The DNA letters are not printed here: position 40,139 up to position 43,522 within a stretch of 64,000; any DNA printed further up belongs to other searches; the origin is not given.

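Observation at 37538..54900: Giant protein 2 carries eight such modules, including textbook DIDL...W-x-PIG...F-x-G-x-FDG-x-G adapters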

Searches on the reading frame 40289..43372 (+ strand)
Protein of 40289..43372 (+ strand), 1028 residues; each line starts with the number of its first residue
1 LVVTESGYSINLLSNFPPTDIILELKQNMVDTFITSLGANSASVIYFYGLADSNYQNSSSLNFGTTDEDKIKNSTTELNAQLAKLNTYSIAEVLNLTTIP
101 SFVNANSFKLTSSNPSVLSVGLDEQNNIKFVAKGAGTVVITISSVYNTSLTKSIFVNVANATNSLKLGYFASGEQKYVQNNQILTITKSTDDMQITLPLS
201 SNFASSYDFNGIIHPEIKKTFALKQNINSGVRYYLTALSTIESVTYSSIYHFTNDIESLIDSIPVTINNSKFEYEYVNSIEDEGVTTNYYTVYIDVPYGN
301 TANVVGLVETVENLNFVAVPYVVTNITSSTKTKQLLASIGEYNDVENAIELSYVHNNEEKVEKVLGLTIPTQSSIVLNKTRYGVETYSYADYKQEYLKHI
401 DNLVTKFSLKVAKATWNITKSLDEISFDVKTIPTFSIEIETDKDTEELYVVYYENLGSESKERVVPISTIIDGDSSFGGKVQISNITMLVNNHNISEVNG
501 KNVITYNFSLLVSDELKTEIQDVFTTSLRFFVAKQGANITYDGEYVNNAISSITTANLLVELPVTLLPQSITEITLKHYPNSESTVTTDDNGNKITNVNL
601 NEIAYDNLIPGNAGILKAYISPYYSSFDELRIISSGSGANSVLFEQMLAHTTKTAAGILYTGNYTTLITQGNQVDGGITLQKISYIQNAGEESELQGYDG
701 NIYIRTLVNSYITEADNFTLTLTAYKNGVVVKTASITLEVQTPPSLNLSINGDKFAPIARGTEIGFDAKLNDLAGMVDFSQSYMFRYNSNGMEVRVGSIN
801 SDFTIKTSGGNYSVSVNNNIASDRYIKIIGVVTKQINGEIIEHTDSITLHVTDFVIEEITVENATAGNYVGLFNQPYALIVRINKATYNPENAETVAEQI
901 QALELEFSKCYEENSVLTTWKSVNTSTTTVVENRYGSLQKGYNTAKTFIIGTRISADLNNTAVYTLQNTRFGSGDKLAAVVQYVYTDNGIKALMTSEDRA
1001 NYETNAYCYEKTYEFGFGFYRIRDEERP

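Call 67: search_solved_structures(query=window:40289-43372:+, max_evalue=1)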
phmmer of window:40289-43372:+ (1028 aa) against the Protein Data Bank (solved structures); distinct sequences matched with E-value up to 1: 0.
